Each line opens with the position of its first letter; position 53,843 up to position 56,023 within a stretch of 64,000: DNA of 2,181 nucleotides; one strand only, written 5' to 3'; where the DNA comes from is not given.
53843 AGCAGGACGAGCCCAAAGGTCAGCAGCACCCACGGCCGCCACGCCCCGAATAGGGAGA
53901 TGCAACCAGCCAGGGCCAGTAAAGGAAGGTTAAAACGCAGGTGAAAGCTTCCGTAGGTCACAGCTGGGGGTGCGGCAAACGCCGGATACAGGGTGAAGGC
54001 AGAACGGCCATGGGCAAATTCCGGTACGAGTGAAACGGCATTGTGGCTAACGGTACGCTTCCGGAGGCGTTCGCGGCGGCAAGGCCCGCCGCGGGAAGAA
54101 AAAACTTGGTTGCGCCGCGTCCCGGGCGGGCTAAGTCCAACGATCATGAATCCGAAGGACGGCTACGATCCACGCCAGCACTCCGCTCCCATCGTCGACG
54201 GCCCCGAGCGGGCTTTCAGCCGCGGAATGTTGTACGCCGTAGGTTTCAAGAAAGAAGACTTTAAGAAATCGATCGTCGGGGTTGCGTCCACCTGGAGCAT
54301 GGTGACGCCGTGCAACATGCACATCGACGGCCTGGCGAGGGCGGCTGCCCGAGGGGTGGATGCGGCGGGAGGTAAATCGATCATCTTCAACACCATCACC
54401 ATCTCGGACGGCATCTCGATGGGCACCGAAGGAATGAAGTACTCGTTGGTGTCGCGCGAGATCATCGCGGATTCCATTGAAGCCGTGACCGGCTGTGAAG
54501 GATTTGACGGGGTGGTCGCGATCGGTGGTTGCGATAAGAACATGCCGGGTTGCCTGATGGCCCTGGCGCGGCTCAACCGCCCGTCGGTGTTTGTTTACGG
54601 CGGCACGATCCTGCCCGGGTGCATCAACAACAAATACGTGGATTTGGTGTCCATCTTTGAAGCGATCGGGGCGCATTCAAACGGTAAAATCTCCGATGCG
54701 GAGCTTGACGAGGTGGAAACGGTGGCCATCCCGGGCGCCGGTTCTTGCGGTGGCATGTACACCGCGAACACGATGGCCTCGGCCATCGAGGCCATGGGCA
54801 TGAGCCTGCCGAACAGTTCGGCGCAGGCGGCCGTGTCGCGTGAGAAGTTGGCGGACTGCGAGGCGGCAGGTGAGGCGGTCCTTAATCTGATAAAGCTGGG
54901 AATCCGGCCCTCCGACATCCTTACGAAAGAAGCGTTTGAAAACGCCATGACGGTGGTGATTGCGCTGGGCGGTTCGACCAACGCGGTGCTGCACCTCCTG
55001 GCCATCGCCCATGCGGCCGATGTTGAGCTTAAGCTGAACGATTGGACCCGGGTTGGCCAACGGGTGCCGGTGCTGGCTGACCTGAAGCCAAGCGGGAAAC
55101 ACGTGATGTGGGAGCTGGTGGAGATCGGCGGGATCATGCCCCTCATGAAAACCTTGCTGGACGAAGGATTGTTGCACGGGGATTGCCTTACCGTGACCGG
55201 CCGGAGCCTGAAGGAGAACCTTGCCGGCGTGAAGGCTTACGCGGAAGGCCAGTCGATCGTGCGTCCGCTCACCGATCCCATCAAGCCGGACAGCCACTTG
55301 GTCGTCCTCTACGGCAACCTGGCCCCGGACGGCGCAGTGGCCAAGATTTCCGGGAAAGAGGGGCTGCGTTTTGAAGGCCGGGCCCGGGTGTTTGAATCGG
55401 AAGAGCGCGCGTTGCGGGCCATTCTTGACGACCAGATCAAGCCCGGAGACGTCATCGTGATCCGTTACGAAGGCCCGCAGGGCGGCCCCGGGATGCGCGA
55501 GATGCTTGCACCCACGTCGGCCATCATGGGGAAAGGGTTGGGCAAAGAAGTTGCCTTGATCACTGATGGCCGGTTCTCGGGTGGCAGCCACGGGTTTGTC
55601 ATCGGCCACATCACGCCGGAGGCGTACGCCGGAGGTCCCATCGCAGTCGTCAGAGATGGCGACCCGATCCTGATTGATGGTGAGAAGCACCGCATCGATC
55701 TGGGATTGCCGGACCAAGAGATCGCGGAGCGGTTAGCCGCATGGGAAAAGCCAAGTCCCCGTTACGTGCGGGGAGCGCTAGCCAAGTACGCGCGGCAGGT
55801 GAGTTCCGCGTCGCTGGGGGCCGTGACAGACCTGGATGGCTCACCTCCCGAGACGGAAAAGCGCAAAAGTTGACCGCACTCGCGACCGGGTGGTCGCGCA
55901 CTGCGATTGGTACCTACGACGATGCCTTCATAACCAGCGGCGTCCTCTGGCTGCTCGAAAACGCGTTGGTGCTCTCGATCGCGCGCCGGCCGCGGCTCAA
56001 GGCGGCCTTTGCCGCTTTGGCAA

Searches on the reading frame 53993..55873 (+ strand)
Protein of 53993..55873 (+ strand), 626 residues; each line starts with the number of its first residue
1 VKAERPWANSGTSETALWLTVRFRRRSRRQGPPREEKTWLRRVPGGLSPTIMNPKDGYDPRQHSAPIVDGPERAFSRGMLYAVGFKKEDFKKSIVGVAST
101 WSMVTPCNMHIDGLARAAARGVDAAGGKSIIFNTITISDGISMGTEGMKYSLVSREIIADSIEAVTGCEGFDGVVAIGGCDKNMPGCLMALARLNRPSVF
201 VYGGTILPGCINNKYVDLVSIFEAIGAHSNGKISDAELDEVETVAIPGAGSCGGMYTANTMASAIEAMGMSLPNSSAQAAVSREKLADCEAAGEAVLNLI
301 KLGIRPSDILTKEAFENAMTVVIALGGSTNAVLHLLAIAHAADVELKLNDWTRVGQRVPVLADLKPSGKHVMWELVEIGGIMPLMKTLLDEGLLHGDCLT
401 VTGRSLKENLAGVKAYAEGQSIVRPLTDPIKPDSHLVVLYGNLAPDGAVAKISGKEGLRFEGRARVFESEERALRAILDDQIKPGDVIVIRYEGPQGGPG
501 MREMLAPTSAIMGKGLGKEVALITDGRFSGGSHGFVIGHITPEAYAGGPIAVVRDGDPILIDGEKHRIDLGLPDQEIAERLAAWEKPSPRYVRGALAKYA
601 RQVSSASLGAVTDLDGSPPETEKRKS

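Call 29: search_protein_families(library=pfam, proteins=[window:53993-55873:+], max_evalue=0.001)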
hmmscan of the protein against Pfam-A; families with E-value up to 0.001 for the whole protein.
window:53993-55873:+ (626 aa): 2 families
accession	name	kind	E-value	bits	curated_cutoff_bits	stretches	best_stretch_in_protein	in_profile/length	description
PF00920.27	ILVD_EDD_N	-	8.6e-128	426.4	27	1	92-409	1-316/316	Dihydroxy-acid/6-phosphogluconate dehydratase N-terminal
PF24877.1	ILV_EDD_C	-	1.2e-76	256.8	27.7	1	422-610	2-191/191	Dihydroxy-acid/6-phosphogluconate dehydratase C-terminal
